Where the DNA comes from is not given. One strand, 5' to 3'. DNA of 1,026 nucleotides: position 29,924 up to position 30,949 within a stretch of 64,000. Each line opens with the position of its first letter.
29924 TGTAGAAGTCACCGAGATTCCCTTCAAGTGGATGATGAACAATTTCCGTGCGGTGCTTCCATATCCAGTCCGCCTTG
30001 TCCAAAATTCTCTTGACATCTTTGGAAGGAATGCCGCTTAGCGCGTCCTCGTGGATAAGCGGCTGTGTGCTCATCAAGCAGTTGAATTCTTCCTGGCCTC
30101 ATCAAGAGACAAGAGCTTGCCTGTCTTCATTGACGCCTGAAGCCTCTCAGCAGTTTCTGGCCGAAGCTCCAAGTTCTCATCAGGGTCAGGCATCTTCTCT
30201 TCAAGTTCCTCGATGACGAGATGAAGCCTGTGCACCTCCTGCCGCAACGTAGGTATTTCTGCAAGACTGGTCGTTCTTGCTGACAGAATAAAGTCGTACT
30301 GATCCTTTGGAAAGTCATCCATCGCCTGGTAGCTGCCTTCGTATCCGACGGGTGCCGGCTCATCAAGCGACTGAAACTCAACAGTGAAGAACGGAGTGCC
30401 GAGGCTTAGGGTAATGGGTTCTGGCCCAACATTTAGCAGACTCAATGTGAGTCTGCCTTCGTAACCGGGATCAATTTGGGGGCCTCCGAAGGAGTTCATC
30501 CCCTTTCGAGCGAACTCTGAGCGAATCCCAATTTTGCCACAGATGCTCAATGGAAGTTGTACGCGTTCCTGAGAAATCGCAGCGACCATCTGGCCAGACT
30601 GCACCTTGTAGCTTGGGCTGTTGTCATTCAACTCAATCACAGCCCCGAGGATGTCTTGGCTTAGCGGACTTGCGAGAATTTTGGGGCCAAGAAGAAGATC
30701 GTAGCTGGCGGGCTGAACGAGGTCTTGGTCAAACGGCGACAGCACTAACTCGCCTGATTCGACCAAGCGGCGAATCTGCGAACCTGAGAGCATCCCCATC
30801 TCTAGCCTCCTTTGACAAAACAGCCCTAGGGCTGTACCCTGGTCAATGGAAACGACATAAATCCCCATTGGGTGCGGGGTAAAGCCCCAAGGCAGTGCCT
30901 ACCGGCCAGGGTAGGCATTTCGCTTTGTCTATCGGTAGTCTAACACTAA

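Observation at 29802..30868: dCTP-deaminase-fold protein occupies the antitoxin slot of a RelE/ParE toxin-antitoxin-like pair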

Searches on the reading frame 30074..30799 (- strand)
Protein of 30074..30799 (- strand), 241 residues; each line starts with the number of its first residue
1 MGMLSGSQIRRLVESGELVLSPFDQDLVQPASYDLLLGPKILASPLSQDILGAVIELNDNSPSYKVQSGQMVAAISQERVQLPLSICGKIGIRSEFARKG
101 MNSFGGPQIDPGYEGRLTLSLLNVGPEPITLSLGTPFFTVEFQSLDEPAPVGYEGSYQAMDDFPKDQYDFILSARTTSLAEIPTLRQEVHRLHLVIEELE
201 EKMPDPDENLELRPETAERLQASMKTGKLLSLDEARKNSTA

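Call 3: search_protein_families(library=pfam, proteins=[window:30074-30799:-], max_evalue=1)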
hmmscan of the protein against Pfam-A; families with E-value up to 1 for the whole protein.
window:30074-30799:- (241 aa): 2 families
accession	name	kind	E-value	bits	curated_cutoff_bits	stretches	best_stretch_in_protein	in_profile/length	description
PF22769.1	DCD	-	1.8e-20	74.1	27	1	3-143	1-151/153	dCTP deaminase-like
PF06559.16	DCD_N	-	0.0024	18.2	21.4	1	2-40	3-42/164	2'-deoxycytidine 5'-triphosphate deaminase (DCD) N-terminal domain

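Call 4: search_protein_families(library=ncbifam, proteins=[window:30074-30799:-], max_evalue=1)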
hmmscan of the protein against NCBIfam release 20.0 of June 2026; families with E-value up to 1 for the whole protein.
window:30074-30799:- (241 aa): 6 families
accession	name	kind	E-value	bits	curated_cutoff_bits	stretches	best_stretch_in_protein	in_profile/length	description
TIGR02274.1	dCTP_deam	equivalog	3e-24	85.7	92.8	1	4-159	2-171/180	dCTP deaminase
NF002598.0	PRK02253.1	equivalog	2.9e-05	23.6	130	1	9-159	8-163/167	deoxyuridine 5'-triphosphate nucleotidohydrolase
NF005734.0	PRK07559.1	equivalog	0.0038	16.1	283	1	2-40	10-49/368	2'-deoxycytidine 5'-triphosphate deaminase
TIGR00576.1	dut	superfamily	0.0057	16.4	102.55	1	64-133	33-104/143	dUTP diphosphatase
NF001862.0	PRK00601.1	equivalog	0.14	11.8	103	1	80-132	56-110/150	dUTP diphosphatase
TIGR00661.1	MJ1255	subfamily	0.17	11.1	195.9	1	160-227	180-248/321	MJ1255/VC2487 family glycosyltransferase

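Call 5: search_protein_families(library=padloc, proteins=[window:30074-30799:-], max_evalue=1)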
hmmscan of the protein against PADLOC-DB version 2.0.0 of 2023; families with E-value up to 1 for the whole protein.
window:30074-30799:- (241 aa): 0 families

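Call 7: find_homologous_proteins(query=window:30074-30799:-)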
Query window:30074-30799:- (241 aa): 409 proteins with E <= 0.001 among 1265 candidates; the best 120 are listed.
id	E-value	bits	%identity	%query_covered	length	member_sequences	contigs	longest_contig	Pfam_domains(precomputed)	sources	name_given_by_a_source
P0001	2.4e-151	520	100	100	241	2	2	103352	PF22769.2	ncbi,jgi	-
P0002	1.4e-129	449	85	100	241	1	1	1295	PF22769.2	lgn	-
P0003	6.4e-124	430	80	100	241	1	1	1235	PF22769.2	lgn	-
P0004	2.1e-122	425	80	100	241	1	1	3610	PF22769.2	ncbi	-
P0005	1.5e-120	419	80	100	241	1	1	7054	PF22769.2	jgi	-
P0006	2.1e-115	402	75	100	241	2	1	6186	PF22769.2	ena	-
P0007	5.8e-114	398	75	100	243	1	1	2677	PF22769.2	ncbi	-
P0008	4.4e-108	378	67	99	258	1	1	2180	PF22769.2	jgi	-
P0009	3.8e-107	375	72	98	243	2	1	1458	PF22769.2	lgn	-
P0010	7.6e-107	374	69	99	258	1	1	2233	PF22769.2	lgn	-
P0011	1.4e-106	373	72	100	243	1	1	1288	PF22769.2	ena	-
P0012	4.9e-105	368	70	100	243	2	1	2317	PF22769.2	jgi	jgi:dCTP deaminase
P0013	6.3e-103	362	72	99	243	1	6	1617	PF22769.2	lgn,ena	-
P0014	1.1e-102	361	68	99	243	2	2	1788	PF22769.2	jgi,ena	-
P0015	1.7e-102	360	69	98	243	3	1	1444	PF22769.2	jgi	jgi:dCTP deaminase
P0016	4.7e-101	355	68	99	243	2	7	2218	PF22769.2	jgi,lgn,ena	-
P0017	1.9e-100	353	68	99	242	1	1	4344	PF22769.2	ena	-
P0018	4.6e-100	352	68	99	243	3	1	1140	PF22769.2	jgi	-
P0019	5.6e-100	352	67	99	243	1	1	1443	PF22769.2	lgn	-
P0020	6.3e-100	352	67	99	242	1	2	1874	PF22769.2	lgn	-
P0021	9.9e-100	351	67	98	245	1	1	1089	PF22769.2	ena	-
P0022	4.6e-99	349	67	100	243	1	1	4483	PF22769.2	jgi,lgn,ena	-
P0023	1.1e-98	348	67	98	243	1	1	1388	PF22769.2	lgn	-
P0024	1.8e-98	347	65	99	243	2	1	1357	PF22769.2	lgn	-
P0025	1.9e-98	347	65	99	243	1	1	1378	PF22769.2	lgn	-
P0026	2.4e-98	347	66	99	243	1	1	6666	PF22769.2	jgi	jgi:dCTP deaminase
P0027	3.4e-98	346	66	99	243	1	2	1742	PF22769.2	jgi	jgi:dCTP deaminase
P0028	6.8e-98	345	65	99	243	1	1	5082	PF22769.2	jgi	-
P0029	7.5e-98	345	65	99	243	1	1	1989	PF22769.2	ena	-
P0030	1.5e-97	344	66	99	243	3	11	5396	PF22769.2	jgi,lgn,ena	jgi:dCTP deaminase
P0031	2.3e-97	343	65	100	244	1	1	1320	PF22769.2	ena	-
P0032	1.8e-96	340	65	99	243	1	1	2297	PF22769.2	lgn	-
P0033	3.9e-96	339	67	98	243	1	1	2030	PF22769.2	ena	-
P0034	4.8e-96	339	65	98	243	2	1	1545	PF22769.2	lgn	-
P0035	1.1e-95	338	66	99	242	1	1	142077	PF22769.2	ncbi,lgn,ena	-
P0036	3.0e-95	336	62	99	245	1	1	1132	PF22769.2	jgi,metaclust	metaclust:\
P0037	3.7e-95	336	65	99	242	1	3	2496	PF22769.2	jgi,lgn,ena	jgi:dCTP deaminase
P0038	5.5e-95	336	65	100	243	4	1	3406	PF22769.2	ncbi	-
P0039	8.8e-95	335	65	99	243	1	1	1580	PF22769.2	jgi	jgi:dCTP deaminase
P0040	3.3e-94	333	64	99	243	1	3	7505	PF22769.2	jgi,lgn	jgi:dCTP deaminase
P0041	7.8e-94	332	63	99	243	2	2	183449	PF22769.2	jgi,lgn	-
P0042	1.8e-93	331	85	73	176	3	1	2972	PF22769.2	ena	-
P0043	1.9e-93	331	63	99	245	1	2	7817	PF22769.2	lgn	-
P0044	3.5e-93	330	64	99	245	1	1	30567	PF22769.2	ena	-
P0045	3.6e-93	330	64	95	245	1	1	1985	PF22769.2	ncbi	-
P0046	5.1e-93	329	63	98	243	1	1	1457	PF22769.2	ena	-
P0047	8.2e-93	328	64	98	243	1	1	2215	PF22769.2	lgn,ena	-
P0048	2.8e-92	327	65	99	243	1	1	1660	PF22769.2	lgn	-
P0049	2.9e-92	327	63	99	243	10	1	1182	PF22769.2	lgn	-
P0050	7.0e-92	325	64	99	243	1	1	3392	PF22769.2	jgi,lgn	jgi:dCTP deaminase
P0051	3.0e-91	323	63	99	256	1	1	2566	PF22769.2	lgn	-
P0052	3.9e-91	323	64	99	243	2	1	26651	PF22769.2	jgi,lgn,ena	-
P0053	1.4e-90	321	63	99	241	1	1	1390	PF22769.2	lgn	-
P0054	5.0e-90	319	60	99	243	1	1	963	PF22769.2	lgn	-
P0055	5.7e-90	319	62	98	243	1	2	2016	PF22769.2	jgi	jgi:dCTP deaminase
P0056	6.0e-90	319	62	99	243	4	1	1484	PF22769.2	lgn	-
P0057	1.0e-89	318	64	93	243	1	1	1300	PF22769.2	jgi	-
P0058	1.0e-89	318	64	93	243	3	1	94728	PF22769.2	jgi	-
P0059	1.4e-89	318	62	99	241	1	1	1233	PF22769.2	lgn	-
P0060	5.4e-89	316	64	93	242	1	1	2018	PF22769.2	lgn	-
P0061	6.4e-89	316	65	91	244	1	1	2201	PF22769.2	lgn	-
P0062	2.9e-88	314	64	93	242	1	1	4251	PF22769.2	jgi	-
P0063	3.1e-88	313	64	93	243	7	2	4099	PF22769.2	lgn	-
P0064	3.5e-88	313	64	93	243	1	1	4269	PF22769.2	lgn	-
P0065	5.0e-88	313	63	93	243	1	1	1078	PF22769.2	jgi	-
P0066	5.1e-88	313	62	93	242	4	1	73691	PF22769.2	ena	-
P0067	5.2e-88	313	62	98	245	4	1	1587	PF06559.17,PF22769.2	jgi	-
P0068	8.9e-88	312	64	93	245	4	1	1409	PF22769.2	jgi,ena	-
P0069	1.0e-87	312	61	99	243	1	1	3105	PF22769.2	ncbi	ncbi:MAG: dCTP deaminase [Dehalococcoidia bacterium]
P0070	1.3e-87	311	63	93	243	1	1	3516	PF22769.2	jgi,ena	-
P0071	1.3e-87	311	60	99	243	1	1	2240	PF22769.2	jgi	-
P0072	1.5e-87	311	64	93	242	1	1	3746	PF22769.2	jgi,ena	-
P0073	1.5e-87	311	63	93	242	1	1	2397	PF22769.2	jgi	jgi:dCTP deaminase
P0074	2.4e-87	311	63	93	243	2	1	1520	PF22769.2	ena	-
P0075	2.7e-87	310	60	99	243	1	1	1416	PF06559.17,PF22769.2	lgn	-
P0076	5.6e-87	309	61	98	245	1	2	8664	PF22769.2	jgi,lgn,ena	-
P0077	7.4e-87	309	61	95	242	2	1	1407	PF22769.2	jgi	jgi:dCTP deaminase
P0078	1.0e-86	309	63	93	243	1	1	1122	PF22769.2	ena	-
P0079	1.0e-86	308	63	93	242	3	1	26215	PF22769.2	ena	-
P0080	1.1e-86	308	62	93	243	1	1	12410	PF22769.2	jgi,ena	-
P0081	1.2e-86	308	63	93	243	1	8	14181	PF22769.2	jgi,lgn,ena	jgi:dCTP deaminase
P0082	1.3e-86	308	62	98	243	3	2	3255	PF22769.2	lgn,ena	-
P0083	1.5e-86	308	60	98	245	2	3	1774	PF22769.2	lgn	-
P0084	1.5e-86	308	60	100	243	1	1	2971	PF22769.2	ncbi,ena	-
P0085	1.9e-86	308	60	99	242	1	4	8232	PF22769.2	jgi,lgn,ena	-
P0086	2.0e-86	308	59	99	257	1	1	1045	PF22769.2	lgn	-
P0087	2.1e-86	307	61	98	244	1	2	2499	PF22769.2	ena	-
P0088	2.2e-86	307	59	100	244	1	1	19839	PF22769.2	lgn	-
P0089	2.3e-86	307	60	99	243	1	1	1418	PF22769.2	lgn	-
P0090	2.3e-86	307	60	98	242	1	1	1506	PF22769.2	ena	-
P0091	3.2e-86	307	62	93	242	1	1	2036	PF22769.2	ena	-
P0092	3.9e-86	307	60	99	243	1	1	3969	PF22769.2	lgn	-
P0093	4.1e-86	307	60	99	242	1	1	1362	PF22769.2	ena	-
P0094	4.8e-86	306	63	93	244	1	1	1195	PF22769.2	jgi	jgi:dCTP deaminase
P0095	4.9e-86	306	62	93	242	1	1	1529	PF22769.2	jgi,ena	-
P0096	5.5e-86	306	61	91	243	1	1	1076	PF22769.2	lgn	-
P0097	5.6e-86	306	62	93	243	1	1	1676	PF22769.2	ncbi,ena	-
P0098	7.0e-86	306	60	99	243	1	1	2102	PF22769.2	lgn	-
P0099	7.3e-86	306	62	93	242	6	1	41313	PF22769.2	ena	-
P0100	8.8e-86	305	62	98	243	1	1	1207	PF22769.2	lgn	-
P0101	1.1e-85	305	63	93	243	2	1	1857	PF22769.2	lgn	-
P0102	1.1e-85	305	62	93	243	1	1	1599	PF22769.2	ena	-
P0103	1.4e-85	305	61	93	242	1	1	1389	PF22769.2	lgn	-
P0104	1.6e-85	305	61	99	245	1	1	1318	PF06559.17,PF22769.2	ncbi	-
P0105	2.1e-85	304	63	93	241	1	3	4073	PF22769.2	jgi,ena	-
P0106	2.2e-85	304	61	98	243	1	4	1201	PF22769.2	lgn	-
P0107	2.3e-85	304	60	100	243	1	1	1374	PF22769.2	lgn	-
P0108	3.2e-85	304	60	99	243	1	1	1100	PF22769.2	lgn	-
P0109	3.3e-85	304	62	98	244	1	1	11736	PF22769.2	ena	-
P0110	3.8e-85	303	59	98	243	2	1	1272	PF22769.2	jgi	jgi:dCTP deaminase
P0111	4.7e-85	303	62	95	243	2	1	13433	PF22769.2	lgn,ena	-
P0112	5.1e-85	303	60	99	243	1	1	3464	PF22769.2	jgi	-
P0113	1.1e-84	302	61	93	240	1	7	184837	PF22769.2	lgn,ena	-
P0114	1.2e-84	302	59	98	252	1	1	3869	PF22769.2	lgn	-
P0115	2.1e-84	301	59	98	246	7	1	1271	PF06559.17,PF22769.2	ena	-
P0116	2.6e-84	301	60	99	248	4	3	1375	PF22769.2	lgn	-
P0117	2.7e-84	301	59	99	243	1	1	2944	PF22769.2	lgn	-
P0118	2.9e-84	300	61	93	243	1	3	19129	PF22769.2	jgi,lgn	jgi:dCTP deaminase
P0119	6.9e-84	299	59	98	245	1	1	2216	PF22769.2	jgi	-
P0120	7.0e-84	299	60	98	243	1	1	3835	PF22769.2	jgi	-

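Call 9: find_encoding_contigs(protein=P0001, flank=4000, max_places=3)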
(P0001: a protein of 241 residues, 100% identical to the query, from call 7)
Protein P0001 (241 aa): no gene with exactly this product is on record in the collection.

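Call 10: find_encoding_contigs(protein=P0035, flank=4000, max_places=2)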
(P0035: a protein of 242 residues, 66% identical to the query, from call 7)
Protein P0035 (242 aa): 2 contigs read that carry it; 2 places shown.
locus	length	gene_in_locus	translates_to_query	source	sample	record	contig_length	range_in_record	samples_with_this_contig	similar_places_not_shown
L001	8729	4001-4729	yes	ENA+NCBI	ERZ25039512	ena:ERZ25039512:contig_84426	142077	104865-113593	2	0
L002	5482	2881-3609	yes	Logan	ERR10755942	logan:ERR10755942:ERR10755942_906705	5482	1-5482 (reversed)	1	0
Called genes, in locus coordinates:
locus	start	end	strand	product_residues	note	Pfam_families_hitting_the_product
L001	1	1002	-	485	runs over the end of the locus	PF11013:DUF2851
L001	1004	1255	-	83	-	PF12844:HTH_19 (weak), PF13560:HTH_31 (weak), PF01381:HTH_3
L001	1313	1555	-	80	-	-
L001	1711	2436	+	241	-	PF17278:DUF5343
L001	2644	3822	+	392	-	PF05598:DUF772, PF01609:DDE_Tnp_1, PF13751:DDE_Tnp_1_6 (weak)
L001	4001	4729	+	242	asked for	PF22769:DCD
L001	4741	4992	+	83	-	-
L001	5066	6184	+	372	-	PF04607:RelA_SpoT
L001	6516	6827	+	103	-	PF00166:Cpn10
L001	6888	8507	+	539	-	PF00118:Cpn60_TCP1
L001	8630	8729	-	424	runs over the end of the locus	PF00675:Peptidase_M16, PF05193:Peptidase_M16_C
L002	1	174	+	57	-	?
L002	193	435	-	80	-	-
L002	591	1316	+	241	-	PF17278:DUF5343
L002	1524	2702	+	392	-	PF05598:DUF772, PF01609:DDE_Tnp_1, PF13751:DDE_Tnp_1_6 (weak)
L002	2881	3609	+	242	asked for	PF22769:DCD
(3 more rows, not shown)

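Call 11: find_encoding_contigs(protein=P0113, flank=4000, max_places=3)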
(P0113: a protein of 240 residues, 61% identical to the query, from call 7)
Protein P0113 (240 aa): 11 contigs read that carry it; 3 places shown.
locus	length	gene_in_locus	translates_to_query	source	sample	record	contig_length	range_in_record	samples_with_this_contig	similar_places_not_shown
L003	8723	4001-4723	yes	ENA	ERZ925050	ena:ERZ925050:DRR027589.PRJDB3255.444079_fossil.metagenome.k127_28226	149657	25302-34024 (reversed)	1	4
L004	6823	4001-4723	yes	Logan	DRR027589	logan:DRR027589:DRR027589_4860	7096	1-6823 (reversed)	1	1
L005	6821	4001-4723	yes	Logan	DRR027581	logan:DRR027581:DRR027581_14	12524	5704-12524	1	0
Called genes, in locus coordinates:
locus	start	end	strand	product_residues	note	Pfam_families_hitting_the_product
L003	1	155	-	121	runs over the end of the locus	-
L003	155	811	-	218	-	PF16264:SatD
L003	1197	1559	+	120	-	-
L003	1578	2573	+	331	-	PF15731:MqsA_antitoxin, PF13560:HTH_31 (weak), PF01381:HTH_3 (weak), PF13274:SocA_Panacea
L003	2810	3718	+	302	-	-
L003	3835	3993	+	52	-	-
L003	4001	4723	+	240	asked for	PF22769:DCD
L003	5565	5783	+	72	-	-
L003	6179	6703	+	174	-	-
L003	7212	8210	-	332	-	PF09571:RE_XcyI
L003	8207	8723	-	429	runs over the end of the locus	PF01555:N6_N4_Mtase (faint)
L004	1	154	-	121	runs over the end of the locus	-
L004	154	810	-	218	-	PF16264:SatD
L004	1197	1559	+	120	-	-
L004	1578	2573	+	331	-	PF15731:MqsA_antitoxin, PF13560:HTH_31 (weak), PF01381:HTH_3 (weak), PF13274:SocA_Panacea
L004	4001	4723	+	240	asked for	PF22769:DCD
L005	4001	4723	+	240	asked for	PF22769:DCD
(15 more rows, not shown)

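Call 12: find_related_loci(query=window:30074-30799:-, collection=genome_contigs, flank=5000)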
Query window:30074-30799:- (241 aa) in genome_contigs; peptide patterns used: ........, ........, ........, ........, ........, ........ (x = any residue, [..] = any of these).
42 stretches matched a pattern, but none encodes a relative of the query by tblastn (E <= 1e-3).

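Call 15: find_related_loci(query=A1, collection=genome_contigs, flank=4000)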
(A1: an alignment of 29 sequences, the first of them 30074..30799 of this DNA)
Query A1 (241 aa) in genome_contigs; peptide patterns used: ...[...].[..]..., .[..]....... (x = any residue, [..] = any of these).
104 stretches matched a pattern; 43 encode a relative of the query (tblastn E <= 1e-3); 43 distinct loci.
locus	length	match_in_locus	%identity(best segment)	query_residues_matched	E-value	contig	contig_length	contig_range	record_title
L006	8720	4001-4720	66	1-238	5e-102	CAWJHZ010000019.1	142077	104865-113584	MAG: uncultured Chloroflexia bacterium isolate MFD03726.bin.1.230 genome assembly, contig: contig_84426, whole genome sh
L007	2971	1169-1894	60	1-240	1e-95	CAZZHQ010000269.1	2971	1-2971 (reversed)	MAG TPA_asm: uncultured Dehalococcoidales bacterium isolate SRP178699_co1_156 genome assembly, contig: NODE_54267_length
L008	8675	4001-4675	62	1-225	8e-90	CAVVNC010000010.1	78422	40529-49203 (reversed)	MAG: uncultured delta proteobacterium isolate MFD03726.bin.2.24 genome assembly, contig: contig_17473, whole genome shot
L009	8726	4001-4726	58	1-237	1e-87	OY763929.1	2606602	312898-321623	MAG: Dehalococcoidia bacterium isolate b8c59f79-82fb-4549-ad1a-ab6c7f2c8c82 genome assembly, chromosome: 1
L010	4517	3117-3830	58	1-237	1e-87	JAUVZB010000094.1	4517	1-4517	MAG: Dehalococcoidia bacterium isolate CSMAG_1257 CSMAG_1257_k141_859265_length_4517_cov_29.5825, whole genome shotgun s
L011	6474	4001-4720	56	1-238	1e-85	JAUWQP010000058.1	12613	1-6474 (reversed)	MAG: Chloroflexota bacterium isolate CSMAG_2505 CSMAG_2505_k141_68147_length_12613_cov_11.4233, whole genome shotgun seq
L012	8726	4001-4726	56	1-237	1e-84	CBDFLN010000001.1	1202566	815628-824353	MAG: Dehalococcoidia bacterium isolate 003fc3b9-e64e-4308-b6bf-e309b32d3edc genome assembly, contig: contig_1, whole gen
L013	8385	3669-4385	56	1-234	3e-84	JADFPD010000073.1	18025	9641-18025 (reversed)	MAG: Chloroflexota bacterium isolate B71T1B5 B71T1B5_NODE2897, whole genome shotgun sequence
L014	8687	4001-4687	54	1-226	4e-78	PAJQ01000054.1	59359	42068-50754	MAG: Chloroflexota bacterium isolate SAT91 152722, whole genome shotgun sequence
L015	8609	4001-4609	57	1-203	4e-76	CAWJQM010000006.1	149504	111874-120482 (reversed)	MAG: uncultured delta proteobacterium isolate MFD02979.bin.2.91 genome assembly, contig: contig_114441, whole genome sho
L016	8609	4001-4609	56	1-203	7e-74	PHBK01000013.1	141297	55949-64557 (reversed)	MAG: Deltaproteobacteria bacterium HGW-Deltaproteobacteria-12 bjp_ig2069_scaffold_194, whole genome shotgun sequence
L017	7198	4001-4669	53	1-223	2e-72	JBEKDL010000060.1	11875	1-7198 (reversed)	MAG: Dehalococcoidales bacterium isolate SPRUCE 182 SPRUCE_182_60, whole genome shotgun sequence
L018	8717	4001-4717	51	1-236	2e-71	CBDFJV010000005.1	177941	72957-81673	MAG: Dehalococcoidia bacterium isolate eb1c3f79-3afa-4cb5-ba0e-5793d67ed66f genome assembly, contig: contig_5, whole gen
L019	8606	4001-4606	54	1-202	4e-71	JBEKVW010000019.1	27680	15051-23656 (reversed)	MAG: Dehalococcoidia bacterium isolate SPRUCE 613 SPRUCE_613_19, whole genome shotgun sequence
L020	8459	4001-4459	66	27-179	4e-66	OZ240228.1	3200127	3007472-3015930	MAG: Dehalococcoidia bacterium isolate b56f2f09-7e5b-4802-a3f6-047262c577dd genome assembly, chromosome: 1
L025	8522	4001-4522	36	1-182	2e-33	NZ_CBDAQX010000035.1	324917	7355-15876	MAG: Ruegeria sp. isolate be8b7efa-ab9a-45c0-87a5-e9fab77ebccc contig_34, whole genome shotgun sequence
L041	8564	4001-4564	34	1-192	2e-31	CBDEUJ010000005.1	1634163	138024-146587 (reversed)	MAG: Paracoccaceae bacterium isolate f3ee2caa-37b1-43b9-9fb8-375eacd4e4c4 genome assembly, contig: contig_5, whole genom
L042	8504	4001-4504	36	1-176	5e-31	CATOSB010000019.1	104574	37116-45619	MAG: uncultured Rhodobacteraceae bacterium isolate f94b6688-853e-4832-a164-06a7adc5b4b5 genome assembly, contig: contig_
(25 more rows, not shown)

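Call 28: list_cluster_members(proteins=[P0001, window:29805-30074:-])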
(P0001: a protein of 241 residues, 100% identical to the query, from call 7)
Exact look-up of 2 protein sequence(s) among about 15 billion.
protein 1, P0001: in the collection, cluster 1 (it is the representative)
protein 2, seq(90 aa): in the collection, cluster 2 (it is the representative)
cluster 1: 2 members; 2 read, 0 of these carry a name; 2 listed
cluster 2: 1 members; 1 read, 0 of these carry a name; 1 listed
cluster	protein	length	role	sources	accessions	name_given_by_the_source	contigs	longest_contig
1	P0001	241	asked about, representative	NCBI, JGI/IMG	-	-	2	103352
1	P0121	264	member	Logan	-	-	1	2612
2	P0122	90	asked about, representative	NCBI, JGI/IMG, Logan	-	-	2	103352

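Call 38: predict_structure(alignment_id=A4)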
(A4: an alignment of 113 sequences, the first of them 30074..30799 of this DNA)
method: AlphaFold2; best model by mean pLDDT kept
length: 241 residues; sequences in the alignment: 113
mean_pLDDT: 87.6   pTM: 0.71
mean pLDDT of the five models: 87.6, 87.1, 86.9, 85.8, 84.9
residues with pLDDT >= 90: 154; 70-90: 54; 50-70: 30; < 50: 3
segments of 3 or more residues with pLDDT < 50: 239-241
pLDDT, mean of each block of 10 residues (from residue 1): 94 97 97 97 90 96 95 96 96 95 83 95 93 97 96 91 92 71 74 81 68 79 73 61 42
secondary structure, 60 per line:
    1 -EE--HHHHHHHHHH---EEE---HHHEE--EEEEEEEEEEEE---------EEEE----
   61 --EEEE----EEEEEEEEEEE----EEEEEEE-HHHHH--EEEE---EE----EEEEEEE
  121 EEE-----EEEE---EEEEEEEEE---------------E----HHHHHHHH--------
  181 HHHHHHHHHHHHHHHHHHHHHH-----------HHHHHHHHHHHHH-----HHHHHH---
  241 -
elements in order: H6-15 E19-21 E32-43 E53-56 E63-66 E71-81 E86-92 H94-98 E101-104 E114-123 E129-132 E136-144 H165-172 H181-202 H214-226 H232-237
